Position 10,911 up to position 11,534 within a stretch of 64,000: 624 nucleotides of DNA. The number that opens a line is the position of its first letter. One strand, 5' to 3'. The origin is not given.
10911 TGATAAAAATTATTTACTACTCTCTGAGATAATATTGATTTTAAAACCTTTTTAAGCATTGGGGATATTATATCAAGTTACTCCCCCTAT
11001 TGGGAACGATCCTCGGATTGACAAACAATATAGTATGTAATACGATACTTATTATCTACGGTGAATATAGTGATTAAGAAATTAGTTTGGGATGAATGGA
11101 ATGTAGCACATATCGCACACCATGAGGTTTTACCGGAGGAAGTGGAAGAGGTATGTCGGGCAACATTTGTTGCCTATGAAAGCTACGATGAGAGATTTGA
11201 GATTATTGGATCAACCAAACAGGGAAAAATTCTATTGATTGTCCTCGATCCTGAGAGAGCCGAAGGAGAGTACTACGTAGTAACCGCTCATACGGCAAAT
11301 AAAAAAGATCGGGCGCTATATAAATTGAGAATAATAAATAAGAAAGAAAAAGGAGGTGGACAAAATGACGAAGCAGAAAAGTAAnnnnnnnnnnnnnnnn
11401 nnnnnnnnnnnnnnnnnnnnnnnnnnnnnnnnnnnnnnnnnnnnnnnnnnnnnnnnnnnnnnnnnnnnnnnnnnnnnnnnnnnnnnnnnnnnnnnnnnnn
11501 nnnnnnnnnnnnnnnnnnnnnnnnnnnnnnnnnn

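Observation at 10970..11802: Higher-GC brnT/brnA toxin-antitoxin cassette inserted inside the dcw operon on the opposite strand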

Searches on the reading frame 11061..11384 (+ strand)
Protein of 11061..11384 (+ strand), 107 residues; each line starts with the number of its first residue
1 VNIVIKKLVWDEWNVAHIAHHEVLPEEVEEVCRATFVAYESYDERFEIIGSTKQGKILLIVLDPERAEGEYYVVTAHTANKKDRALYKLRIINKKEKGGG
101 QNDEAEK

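Call 4: search_protein_families(library=pfam, proteins=[window:11061-11384:+], max_evalue=0.01)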
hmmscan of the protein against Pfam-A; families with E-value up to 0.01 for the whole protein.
window:11061-11384:+ (107 aa): 0 families

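Call 5: search_protein_families(library=ncbifam, proteins=[window:11061-11384:+], max_evalue=0.01)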
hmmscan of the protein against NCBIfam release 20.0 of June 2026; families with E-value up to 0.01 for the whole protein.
window:11061-11384:+ (107 aa): 0 families

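Call 8: search_protein_families(library=pfam, proteins=[window:11061-11384:+], max_evalue=10)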
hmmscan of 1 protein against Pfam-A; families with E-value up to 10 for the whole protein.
window:11061-11384:+ (107 aa): 1 family
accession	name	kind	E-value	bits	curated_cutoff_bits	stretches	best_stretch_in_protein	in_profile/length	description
PF18231.7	SerK_C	-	0.029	15.1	25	1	28-81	36-89/105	L-serine kinase SerK, C-terminal domain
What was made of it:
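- The window BrnT has no direct Pfam hit (calls 4, 8).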

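Call 10: find_homologous_proteins(query=window:11061-11381:+, max_evalue=0.001)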
Query window:11061-11381:+ (107 aa): 45 proteins with E <= 0.001 among 47 candidates.
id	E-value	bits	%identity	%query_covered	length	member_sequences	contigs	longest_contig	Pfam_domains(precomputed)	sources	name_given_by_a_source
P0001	8.9e-53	194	86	100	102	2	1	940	-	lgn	-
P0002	4.0e-46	173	81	98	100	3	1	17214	-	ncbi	-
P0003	1.4e-41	158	70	100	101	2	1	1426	-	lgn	-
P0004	2.3e-41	158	71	100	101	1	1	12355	-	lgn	-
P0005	1.7e-40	155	80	82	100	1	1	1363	-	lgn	-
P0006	4.7e-40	154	72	96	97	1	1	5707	-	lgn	-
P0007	5.5e-40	153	68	100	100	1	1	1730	-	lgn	-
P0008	5.8e-40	153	77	81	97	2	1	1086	-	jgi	-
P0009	1.4e-39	152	71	96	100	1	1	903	-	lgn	-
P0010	3.7e-38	147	68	93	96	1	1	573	-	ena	-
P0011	6.2e-38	147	68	100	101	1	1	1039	-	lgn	-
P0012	2.9e-37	145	79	80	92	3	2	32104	-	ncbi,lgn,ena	-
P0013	3.6e-37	144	66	93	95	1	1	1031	-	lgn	-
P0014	5.7e-37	144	67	94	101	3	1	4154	-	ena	-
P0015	1.3e-36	143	66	98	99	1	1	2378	-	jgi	jgi:hypothetical protein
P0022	2.2e-25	106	52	80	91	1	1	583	PF04365.20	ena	-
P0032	1.2e-21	94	52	89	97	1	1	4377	PF04365.20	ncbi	-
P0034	1.1e-20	91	53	92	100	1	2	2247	PF04365.20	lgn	-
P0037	3.3e-18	83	49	80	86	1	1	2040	PF04365.20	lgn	-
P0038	1.2e-17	82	49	80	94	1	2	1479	PF04365.20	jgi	jgi:uncharacterized DUF497 family protein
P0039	1.5e-17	81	46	92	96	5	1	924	PF04365.20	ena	-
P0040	1.6e-17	81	51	78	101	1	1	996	PF04365.20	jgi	jgi:uncharacterized DUF497 family protein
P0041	2.9e-15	74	50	80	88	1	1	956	PF04365.20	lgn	-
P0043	4.9e-10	57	43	78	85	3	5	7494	PF04365.20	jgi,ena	-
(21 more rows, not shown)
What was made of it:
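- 11061..11384 (+): brnT: divergent DUF497/BrnT-family ribonuclease toxin (107 aa, GTG start, about 14 nt after the -10 box, no Shine-Dalgarno sequence). 45 homologs were found (call 10).
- On BrnT toxin (Pfam PF04365 / DUF497 / COG2929): 45 homologs at E 9e-53 to 6e-6 (call 10).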

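Call 11: find_encoding_contigs(protein=P0002, flank=8000, max_places=4)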
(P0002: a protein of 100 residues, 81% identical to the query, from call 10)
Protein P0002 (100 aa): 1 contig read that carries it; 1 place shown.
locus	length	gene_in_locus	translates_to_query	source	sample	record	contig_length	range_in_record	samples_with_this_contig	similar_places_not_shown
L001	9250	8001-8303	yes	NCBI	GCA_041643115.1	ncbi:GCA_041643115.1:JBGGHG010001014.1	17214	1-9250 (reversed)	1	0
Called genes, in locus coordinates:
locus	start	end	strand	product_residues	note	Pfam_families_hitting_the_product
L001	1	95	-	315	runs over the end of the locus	PF01370:Epimerase, PF02719:Polysacc_synt_2, PF04321:RmlD_sub_bind, PF05368:NmrA, PF01073:3Beta_HSD, PF13460:NAD_binding_10, PF16363:GDP_Man_Dehyd, PF07993:NAD_binding_4 (weak)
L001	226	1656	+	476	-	-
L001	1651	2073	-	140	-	PF02367:TsaE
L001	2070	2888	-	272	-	-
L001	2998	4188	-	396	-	PF24568:CC_PcsB (weak), PF01551:Peptidase_M23 (faint)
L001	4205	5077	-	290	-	PF18075:FtsX_ECD, PF02687:FtsX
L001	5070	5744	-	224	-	PF13191:AAA_16 (weak), PF00005:ABC_tran, PF13304:AAA_21 (faint)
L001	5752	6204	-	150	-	-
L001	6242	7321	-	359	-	PF03462:PCRF, PF00472:RF-1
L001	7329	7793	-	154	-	PF13527:Acetyltransf_9 (faint), PF13673:Acetyltransf_10, PF00583:Acetyltransf_1, PF13508:Acetyltransf_7, PF14542:Acetyltransf_CG (weak)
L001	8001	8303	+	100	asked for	-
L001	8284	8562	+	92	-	PF12441:CopG_antitoxin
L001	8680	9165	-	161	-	-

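Call 12: find_encoding_contigs(protein=P0012, flank=8000, max_places=4)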
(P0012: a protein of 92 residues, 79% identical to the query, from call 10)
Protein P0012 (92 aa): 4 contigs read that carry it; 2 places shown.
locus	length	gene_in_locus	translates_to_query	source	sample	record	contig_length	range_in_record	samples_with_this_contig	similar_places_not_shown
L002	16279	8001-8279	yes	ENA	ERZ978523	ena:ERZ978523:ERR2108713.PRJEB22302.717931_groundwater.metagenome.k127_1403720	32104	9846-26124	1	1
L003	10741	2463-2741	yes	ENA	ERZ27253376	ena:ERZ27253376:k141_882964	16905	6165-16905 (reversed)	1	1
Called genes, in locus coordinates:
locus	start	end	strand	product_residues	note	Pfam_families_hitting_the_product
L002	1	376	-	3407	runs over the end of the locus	?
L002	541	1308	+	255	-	-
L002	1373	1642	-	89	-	PF02823:ATP-synt_DE_N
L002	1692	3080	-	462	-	PF00006:ATP-synt_ab, PF22919:ATP-synt_VA_C (weak)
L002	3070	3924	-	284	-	PF00231:ATP-synt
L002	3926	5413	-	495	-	PF00006:ATP-synt_ab, PF00306:ATP-synt_ab_C (faint)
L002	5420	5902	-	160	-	-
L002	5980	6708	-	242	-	-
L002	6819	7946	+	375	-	PF00989:PAS, PF13188:PAS_8 (weak), PF13426:PAS_9 (faint), PF00512:HisKA, PF02518:HATPase_c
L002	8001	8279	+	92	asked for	-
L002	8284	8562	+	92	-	PF12441:CopG_antitoxin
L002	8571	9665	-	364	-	PF07963:N_methyl (weak)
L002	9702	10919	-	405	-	PF08308:PEGA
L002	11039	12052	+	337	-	PF00022:Actin (weak), PF06723:MreB_Mbl, PF00012:HSP70, PF14450:FtsA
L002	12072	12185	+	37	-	-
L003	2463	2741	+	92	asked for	-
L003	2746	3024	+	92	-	PF12441:CopG_antitoxin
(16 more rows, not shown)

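Call 13: find_encoding_contigs(protein=P0004, flank=8000, max_places=4)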
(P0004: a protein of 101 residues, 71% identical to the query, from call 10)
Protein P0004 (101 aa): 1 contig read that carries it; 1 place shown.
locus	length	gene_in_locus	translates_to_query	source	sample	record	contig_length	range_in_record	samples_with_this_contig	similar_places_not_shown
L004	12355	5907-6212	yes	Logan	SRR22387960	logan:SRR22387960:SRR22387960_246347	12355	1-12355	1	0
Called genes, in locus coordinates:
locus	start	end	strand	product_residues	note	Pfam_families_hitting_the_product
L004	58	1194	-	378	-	PF08308:PEGA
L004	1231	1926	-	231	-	PF04203:Sortase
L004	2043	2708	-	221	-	-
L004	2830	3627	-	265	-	-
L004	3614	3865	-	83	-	-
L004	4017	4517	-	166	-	PF00334:NDK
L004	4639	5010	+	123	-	PF00072:Response_reg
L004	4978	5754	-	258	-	-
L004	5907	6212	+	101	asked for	-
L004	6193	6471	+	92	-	PF12441:CopG_antitoxin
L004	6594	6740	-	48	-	-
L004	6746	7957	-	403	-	PF13173:AAA_14, PF13635:DUF4143 (weak)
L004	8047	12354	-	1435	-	?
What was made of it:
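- Cassettes 70-81% identical at the protein level lie in unrelated neighbourhoods (calls 11-13).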

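Call 20: find_encoding_contigs(protein=P0001, flank=5000, max_places=4)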
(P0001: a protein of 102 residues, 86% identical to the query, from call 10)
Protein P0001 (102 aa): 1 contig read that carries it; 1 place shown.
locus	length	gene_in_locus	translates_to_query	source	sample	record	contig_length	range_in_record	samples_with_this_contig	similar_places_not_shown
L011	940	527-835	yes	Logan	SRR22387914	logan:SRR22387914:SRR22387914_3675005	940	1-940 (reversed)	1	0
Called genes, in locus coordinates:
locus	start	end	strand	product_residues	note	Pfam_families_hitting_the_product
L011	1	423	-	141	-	?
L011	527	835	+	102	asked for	-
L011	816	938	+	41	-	?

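Call 29: find_related_loci(query=window:11061-11381:+, collection=metagenome_contigs, flank=4000)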
Query window:11061-11381:+ (107 aa) in metagenome_contigs; peptide patterns used: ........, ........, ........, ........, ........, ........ (x = any residue, [..] = any of these).
600 stretches matched a pattern (row limit reached: there are more); 245 encode a relative of the query (tblastn E <= 1e-3); the best 80 are kept; 80 distinct loci.
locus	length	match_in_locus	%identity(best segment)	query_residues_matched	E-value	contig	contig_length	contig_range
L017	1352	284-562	59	1-99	1e-32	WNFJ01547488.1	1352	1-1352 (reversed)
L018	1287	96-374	56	1-99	1e-31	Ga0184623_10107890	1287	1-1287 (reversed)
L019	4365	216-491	51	3-101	2e-28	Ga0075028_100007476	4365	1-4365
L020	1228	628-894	54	1-89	3e-28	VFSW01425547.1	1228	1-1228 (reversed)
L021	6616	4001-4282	48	1-100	1e-27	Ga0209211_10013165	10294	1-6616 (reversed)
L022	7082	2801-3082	53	3-104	2e-27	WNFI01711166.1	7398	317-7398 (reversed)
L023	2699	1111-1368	52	3-88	2e-27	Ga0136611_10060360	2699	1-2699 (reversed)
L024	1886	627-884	47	3-88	2e-26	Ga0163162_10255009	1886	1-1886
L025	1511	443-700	47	3-88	2e-26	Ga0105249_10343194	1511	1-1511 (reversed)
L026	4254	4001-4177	71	1-59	7e-26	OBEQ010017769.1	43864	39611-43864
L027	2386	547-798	46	5-88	1e-25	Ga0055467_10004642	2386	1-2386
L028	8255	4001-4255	49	2-87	1e-25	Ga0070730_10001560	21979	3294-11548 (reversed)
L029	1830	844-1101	44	3-88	2e-25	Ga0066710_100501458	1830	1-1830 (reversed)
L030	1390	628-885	44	3-88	1e-25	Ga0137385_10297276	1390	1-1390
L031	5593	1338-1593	73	3-88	2e-25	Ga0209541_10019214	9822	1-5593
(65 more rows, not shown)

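Call 32: search_solved_structures(query=A1, max_evalue=10, show_alignments=2)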
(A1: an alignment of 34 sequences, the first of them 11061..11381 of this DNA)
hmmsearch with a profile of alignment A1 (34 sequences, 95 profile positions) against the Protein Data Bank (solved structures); distinct sequences matched with E-value up to 10: 6.
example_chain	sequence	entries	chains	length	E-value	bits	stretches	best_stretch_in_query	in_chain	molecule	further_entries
3u97_A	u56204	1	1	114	0.055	16.6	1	6-85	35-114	Ribonuclease toxin BrnT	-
8v5b_A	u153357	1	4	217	0.23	14.6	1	50-90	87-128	Dihydropteridine reductase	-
1ds7_A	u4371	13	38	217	1.5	12.1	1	53-90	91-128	FMN-DEPENDENT NITROREDUCTASE | OXYGEN-INSENSITIVE NAD(P)H NITROREDUCTASE | MINOR FMN-DEPENDENT NITROREDUCTASE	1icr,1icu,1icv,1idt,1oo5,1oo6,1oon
7xww_B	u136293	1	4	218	1.5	12.1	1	53-90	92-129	Dihydropteridine reductase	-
8qpo_A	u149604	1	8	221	1.5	12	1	53-90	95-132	Oxygen-insensitive NAD(P)H nitroreductase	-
8c5p_A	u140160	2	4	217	1.6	11.9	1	53-90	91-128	Oxygen-insensitive NAD(P)H nitroreductase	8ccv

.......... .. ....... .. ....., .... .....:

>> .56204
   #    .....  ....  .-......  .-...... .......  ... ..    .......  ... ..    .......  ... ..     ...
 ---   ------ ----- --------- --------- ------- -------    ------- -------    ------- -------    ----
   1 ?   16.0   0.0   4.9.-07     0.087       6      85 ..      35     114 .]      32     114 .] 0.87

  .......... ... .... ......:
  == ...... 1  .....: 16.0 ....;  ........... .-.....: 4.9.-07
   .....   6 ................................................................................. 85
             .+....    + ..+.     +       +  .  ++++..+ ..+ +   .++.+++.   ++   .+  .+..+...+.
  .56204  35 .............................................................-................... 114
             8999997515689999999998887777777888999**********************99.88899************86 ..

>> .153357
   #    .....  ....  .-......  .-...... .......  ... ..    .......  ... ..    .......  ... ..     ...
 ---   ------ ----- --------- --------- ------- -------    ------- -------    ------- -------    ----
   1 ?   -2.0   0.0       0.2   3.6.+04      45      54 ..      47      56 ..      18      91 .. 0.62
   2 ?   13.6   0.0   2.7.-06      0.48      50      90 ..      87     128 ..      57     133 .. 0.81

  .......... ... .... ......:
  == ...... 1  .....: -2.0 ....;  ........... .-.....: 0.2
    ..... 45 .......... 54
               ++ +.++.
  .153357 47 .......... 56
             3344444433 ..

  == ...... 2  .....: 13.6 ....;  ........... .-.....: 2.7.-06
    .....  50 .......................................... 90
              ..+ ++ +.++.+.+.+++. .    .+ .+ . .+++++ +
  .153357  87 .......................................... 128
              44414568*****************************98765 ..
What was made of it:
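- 11061..11384 (+): The family profile's best PDB hit is 3U97 BrnT, E 0.055, over nearly full length (call 32).
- On BrnT toxin (Pfam PF04365 / DUF497 / COG2929): The profile's top PDB hit is BrnT 3U97, E 0.055, profile positions 6-85 of 95 (call 32).
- The family profile's best PDB hit is BrnT 3U97 (call 32). Its profile-to-3U97 E-value is only 0.055 (call 32).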

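Call 33: search_protein_families(library=pfam, alignment_id=A1, max_evalue=0.01)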
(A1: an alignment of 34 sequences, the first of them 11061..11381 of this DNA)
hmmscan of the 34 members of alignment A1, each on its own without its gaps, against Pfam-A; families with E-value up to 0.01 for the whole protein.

A. member 1, window:11061-11381:+ (107 aa): 0 families

B. families by the number of members that match (of 34 scanned): 3 families
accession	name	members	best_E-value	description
PF04365.19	BrnT_toxin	25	1.9e-09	Ribonuclease toxin, BrnT, of type II toxin-antitoxin system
PF14076.12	DUF4258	2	0.00011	Domain of unknown function (DUF4258)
PF09142.17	TruB_C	1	0.006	tRNA Pseudouridine synthase II, C terminal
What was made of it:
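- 11061..11384 (+): 25 of the 34 sequences aligned (the window protein plus 33 homologs) match PF04365 (call 33).
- On BrnT toxin (Pfam PF04365 / DUF497 / COG2929): 25 of the 34 sequences aligned (window protein plus 33 homologs) match PF04365, best E 1.9e-9 (call 33).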

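Call 42: predict_structure(alignment_id=A1)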
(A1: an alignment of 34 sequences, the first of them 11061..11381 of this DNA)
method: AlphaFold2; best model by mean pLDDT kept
length: 107 residues; sequences in the alignment: 34
mean_pLDDT: 87.9   pTM: 0.79
mean pLDDT of the five models: 87.9, 87.2, 85.9, 85.8, 85.7
residues with pLDDT >= 90: 79; 70-90: 15; 50-70: 4; < 50: 9
segments of 3 or more residues with pLDDT < 50: 99-107
pLDDT, mean of each block of 10 residues (from residue 1): 90 96 98 93 90 96 95 97 92 66 41
secondary structure, 60 per line:
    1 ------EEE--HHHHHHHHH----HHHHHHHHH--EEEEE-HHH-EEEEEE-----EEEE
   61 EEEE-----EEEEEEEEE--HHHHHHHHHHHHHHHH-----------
elements in order: E7-9 H12-20 H25-33 E36-40 E46-51 E57-64 E70-78 H81-96
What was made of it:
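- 11061..11384 (+): The AF2 model has pLDDT 87.9 (call 42).
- On BrnT toxin (Pfam PF04365 / DUF497 / COG2929): AF2 model pLDDT 87.9, with strands 36-40, 46-51, 57-64 and 70-78 plus helices (call 42).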

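Call 45: fold_search(model_id=the predicted structure, library=pdb)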
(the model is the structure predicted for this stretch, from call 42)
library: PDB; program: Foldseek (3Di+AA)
matches with E <= 10: 443; with E <= 0.001: 0
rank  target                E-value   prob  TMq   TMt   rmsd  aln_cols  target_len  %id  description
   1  3u97                  1.8e-03  1.00  0.58  0.77   2.5        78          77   19  1.1 Angstrom-resolution crystal structure of the Brucella abortus ribonuclease toxin, BrnT (released 2012-02-22)
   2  7vd7_A                2.7e-03  1.00  0.63  0.70   3.1        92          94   16  Toxin - Antitoxin complex from Salmonella enterica serovar Typhimurium (released 2022-09-14)
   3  8c5y_B                6.2e-02  0.47  0.24  0.16   9.3        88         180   10  RPA tetrameric supercomplex from Pyrococcus abyssi (released 2023-05-03)
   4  8aaj_B                7.4e-02  0.47  0.24  0.16   9.6        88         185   10  Crystal structure of the Pyrococcus abyssi RPA (apo form) (released 2023-05-03)
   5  1u5k_B                1.0e-01  0.25  0.21  0.11  11.0        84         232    8  Recombinational repair protein RecO (released 2004-10-26)
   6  8aas_B                1.1e-01  0.33  0.23  0.15  11.4        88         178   10  Crystal structure of the Pyrococcus abyssi RPA trimerization core bound to poly-dT20 ssDNA (released 2023-05-03)
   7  3nm7_A                3.0e-01  0.15  0.24  0.29  11.2        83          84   11  Crystal Structure of Borrelia burgdorferi Pur-alpha (released 2010-10-06)
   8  5ja8_C                4.0e-01  0.41  0.41  0.40  12.7       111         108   12  Crystal structure of the HigB2 toxin in complex with Nb2 (released 2017-04-05)
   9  8a0x_D                4.5e-01  0.47  0.41  0.40  10.4       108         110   11  Crystal structure of the HigB2-HigA2 tetramer in complex with operator DNA (released 2023-05-03)
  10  4day_B                5.1e-01  0.11  0.21  0.20  11.1       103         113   11  Crystal structure of the RMI core complex with MM2 peptide from FANCM (released 2012-03-14)
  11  8a0x_C                5.7e-01  0.35  0.39  0.39  10.1       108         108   11  Crystal structure of the HigB2-HigA2 tetramer in complex with operator DNA (released 2023-05-03)
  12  6w6w_C                5.7e-01  0.11  0.22  0.10  11.3       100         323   11  Cryo-EM structure of CST bound to telomeric single-stranded DNA (released 2020-06-03)
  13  5ifg_A                6.1e-01  0.21  0.30  0.31   7.1        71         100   11  Crystal structure of HigA-HigB complex from E. Coli (released 2017-03-01)
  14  9qzd_B                6.9e-01  0.35  0.32  0.29   8.6        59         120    8  de novo NTF2-like protein (released 2025-10-22)
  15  4joi_B                6.9e-01  0.13  0.23  0.19   8.9        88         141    9  Crystal structure of the human telomeric Stn1-Ten1 complex (released 2013-05-29)
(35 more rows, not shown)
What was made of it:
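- On BrnT toxin (Pfam PF04365 / DUF497 / COG2929): Rank 2 is chain A of the 7VD7 toxin-antitoxin complex (call 45).
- Closest known: Brucella abortus BrnT/BrnA. Same: The BrnT fold matches (Foldseek probability 1.00, TM 0.77, call 45).
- The AF2 model (pLDDT 87.9) has 3U97 as top Foldseek hit at probability 1.00 (calls 42, 45). The model is confident and has the BrnT fold (calls 42, 45).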

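Call 63: search_dna_similar(query=window:11061-11381:+, collection=phages, mode=protein, max_evalue=0.001, max_rows=10)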
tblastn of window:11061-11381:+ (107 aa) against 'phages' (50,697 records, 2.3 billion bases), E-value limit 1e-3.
No match.

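Call 64: search_dna_similar(query=window:11061-11381:+, collection=plasmids, mode=protein, max_evalue=0.001, max_rows=10)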
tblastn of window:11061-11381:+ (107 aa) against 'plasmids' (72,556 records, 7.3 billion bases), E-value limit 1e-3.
No match.
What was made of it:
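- Tried and rejected: No tblastn match in either collection (calls 63, 64).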
